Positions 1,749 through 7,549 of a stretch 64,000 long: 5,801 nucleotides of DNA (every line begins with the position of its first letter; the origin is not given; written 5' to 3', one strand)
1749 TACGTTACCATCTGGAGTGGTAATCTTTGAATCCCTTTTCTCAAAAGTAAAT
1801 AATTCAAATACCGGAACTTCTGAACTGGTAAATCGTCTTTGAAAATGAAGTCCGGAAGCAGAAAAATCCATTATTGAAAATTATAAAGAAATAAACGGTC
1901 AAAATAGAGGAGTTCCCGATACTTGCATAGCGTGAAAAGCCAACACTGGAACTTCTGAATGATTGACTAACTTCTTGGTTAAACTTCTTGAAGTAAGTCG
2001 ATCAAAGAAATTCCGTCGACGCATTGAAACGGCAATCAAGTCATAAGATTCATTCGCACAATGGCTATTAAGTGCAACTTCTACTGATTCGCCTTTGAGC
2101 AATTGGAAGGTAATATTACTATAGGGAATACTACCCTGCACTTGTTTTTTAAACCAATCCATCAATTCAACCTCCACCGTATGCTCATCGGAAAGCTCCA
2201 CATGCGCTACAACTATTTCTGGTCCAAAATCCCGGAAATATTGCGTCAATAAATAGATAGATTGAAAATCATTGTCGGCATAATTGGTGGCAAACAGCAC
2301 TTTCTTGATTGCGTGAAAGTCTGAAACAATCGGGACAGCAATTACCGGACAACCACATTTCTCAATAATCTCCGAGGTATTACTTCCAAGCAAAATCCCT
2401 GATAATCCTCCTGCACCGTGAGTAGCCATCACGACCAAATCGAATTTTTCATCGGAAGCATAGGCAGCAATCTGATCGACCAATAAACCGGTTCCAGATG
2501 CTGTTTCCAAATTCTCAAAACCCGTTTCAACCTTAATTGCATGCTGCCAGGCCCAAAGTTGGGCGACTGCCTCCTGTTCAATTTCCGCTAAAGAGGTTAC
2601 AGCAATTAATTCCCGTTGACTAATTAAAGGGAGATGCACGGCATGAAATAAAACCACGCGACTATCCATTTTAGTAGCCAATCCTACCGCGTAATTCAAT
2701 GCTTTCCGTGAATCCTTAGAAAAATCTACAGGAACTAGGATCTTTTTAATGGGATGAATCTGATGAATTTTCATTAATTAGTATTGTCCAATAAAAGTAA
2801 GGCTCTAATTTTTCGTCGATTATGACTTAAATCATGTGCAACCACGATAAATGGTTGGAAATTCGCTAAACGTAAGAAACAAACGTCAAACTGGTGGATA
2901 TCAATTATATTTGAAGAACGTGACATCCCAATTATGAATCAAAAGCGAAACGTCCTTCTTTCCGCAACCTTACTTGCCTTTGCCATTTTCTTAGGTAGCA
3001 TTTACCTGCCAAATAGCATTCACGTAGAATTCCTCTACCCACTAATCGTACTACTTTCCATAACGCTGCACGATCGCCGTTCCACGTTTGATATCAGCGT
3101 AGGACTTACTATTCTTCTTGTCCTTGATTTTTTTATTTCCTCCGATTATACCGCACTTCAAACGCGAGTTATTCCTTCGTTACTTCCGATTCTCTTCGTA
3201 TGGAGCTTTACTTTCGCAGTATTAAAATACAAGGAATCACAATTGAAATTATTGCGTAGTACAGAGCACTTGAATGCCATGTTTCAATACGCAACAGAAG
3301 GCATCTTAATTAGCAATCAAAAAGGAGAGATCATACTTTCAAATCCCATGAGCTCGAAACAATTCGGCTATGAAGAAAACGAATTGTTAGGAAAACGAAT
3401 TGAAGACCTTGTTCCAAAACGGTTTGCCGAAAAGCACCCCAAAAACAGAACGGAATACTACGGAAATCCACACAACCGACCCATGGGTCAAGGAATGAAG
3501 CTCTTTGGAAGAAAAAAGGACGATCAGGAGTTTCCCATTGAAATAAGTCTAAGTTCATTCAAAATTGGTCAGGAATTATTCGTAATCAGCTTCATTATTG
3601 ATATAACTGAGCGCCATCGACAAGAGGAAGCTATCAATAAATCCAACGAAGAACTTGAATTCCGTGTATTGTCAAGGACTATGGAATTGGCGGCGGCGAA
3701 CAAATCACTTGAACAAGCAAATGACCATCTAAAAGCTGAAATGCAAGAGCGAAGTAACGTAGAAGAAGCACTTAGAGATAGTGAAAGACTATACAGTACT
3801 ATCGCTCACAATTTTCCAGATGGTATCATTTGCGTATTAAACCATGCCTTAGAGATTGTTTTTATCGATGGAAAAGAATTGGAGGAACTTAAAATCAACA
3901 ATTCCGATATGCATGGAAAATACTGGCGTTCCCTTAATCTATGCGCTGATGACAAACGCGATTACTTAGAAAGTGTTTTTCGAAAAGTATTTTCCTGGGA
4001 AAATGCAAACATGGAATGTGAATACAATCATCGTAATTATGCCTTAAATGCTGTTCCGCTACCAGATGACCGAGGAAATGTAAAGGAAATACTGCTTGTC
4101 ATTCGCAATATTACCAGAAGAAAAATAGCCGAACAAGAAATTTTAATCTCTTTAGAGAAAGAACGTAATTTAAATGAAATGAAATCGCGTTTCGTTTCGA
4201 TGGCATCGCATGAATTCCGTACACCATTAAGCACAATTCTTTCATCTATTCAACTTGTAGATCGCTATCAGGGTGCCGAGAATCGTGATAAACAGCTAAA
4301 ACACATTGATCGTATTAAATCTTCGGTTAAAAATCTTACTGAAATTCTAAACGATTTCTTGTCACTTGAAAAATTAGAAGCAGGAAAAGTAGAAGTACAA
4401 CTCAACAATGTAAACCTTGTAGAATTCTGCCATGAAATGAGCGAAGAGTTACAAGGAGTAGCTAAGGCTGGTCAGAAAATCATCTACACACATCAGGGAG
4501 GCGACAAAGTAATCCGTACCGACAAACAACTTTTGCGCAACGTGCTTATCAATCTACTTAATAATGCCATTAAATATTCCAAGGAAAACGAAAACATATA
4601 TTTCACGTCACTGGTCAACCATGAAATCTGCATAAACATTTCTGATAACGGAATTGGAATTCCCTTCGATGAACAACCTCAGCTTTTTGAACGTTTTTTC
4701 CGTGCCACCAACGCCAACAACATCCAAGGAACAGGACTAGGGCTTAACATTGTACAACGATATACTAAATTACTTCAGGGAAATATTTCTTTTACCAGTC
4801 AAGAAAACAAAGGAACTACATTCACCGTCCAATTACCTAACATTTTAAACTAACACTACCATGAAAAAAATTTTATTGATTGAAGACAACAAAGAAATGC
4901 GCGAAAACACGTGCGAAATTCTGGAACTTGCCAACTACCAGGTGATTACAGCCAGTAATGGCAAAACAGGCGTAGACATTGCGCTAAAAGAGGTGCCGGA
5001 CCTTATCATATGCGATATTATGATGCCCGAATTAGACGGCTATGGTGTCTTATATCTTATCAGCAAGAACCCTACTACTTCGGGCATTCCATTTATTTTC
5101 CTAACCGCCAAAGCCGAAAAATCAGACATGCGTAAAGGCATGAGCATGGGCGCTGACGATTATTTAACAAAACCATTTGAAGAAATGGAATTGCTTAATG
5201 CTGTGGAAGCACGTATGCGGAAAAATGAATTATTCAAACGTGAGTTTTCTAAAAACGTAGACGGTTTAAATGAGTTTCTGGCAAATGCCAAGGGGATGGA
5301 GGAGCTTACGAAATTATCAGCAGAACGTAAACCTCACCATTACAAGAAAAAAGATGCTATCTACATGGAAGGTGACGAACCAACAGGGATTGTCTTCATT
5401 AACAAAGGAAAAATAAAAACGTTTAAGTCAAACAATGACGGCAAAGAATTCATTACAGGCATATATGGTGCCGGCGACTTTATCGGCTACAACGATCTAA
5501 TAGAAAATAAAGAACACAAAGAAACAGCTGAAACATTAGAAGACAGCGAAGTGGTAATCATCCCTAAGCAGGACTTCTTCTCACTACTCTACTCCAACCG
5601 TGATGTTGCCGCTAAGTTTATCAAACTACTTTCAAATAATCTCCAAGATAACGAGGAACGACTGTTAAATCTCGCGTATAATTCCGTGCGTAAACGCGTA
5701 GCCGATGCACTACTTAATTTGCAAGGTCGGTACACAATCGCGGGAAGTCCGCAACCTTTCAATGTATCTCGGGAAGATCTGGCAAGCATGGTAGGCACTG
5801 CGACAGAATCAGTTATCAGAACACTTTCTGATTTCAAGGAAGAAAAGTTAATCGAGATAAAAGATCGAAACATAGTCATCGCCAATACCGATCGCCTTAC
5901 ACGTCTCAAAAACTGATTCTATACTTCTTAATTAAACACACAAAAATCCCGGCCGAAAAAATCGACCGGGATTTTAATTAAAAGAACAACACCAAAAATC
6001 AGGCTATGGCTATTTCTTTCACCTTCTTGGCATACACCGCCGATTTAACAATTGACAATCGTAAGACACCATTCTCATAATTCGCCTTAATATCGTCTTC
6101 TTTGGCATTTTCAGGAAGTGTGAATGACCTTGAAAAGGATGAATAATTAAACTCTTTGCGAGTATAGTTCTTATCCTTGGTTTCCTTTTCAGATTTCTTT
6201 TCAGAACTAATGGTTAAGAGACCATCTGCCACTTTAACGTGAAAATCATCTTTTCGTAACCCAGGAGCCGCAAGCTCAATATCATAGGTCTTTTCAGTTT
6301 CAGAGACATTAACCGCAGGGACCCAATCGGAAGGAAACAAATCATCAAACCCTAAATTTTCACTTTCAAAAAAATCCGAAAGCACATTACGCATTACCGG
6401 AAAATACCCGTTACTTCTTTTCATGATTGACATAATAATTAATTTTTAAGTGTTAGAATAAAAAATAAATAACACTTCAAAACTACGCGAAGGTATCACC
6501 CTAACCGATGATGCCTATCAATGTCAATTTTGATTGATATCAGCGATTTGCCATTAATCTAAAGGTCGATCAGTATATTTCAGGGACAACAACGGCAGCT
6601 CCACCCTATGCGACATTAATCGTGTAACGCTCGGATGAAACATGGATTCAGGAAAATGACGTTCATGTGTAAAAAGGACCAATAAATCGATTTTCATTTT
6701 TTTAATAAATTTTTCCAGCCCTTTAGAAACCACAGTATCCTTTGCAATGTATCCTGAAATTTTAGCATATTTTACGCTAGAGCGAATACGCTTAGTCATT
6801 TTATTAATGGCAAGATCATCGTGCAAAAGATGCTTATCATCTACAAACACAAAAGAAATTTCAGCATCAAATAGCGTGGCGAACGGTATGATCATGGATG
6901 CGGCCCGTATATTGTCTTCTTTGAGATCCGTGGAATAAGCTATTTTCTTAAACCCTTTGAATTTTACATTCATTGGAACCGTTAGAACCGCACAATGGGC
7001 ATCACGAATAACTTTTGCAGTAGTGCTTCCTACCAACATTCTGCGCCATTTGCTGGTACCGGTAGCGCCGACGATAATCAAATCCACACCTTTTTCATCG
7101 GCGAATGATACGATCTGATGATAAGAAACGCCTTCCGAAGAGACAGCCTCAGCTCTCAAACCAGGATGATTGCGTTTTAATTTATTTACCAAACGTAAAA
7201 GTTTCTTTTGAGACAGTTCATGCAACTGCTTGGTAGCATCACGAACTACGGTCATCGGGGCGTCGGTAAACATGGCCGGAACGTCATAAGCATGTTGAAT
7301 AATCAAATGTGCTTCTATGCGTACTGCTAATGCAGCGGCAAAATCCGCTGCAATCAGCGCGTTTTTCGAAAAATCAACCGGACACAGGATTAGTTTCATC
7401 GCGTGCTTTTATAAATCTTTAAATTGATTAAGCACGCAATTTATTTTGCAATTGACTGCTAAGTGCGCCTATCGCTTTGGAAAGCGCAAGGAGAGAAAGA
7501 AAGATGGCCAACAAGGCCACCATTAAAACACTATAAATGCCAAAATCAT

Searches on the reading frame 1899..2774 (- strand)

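Call 45: search_protein_families(library=pfam, proteins=[window:1899-2774:-], max_evalue=0.00001)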
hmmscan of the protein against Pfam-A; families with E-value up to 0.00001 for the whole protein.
window:1899-2774:- (291 aa): 1 family
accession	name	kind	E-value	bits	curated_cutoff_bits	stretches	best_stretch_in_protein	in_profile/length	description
PF00582.32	Usp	-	7.3e-34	117.8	24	1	9-148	2-141/141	Universal stress protein family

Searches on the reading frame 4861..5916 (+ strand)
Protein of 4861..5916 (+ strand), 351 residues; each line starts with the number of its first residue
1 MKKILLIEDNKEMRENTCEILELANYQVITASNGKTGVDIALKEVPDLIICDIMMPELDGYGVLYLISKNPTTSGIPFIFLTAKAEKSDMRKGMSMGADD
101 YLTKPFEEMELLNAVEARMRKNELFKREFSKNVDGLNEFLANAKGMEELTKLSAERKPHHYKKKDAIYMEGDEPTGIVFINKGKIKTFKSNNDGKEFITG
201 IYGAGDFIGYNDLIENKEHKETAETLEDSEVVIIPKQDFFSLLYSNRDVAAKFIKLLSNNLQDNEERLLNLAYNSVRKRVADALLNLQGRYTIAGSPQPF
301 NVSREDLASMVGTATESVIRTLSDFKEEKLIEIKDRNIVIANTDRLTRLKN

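Call 45: search_protein_families(library=pfam, proteins=[window:4861-5916:+], max_evalue=0.00001)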
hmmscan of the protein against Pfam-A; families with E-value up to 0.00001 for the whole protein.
window:4861-5916:+ (351 aa): 4 families
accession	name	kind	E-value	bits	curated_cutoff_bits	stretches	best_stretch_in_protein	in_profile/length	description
PF00072.30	Response_reg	-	3.8e-27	95.1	30.2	1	4-116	1-111/111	Response regulator receiver domain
PF00027.35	cNMP_binding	-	7.7e-20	71.1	27.5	1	159-243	2-86/89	Cyclic nucleotide-binding domain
PF13545.12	HTH_Crp_2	-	1.3e-16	60.8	27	1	278-349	1-70/70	Crp-like helix-turn-helix domain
PF00325.26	Crp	-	2.7e-07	30.6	21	1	302-331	3-32/32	Bacterial regulatory proteins, crp family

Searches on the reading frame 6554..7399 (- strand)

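Call 45: search_protein_families(library=pfam, proteins=[window:6554-7399:-], max_evalue=0.00001)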
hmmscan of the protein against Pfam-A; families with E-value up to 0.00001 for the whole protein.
window:6554-7399:- (281 aa): 1 family
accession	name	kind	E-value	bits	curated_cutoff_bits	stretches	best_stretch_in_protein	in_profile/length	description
PF00582.32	Usp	-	7.6e-31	108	24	1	2-142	3-141/141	Universal stress protein family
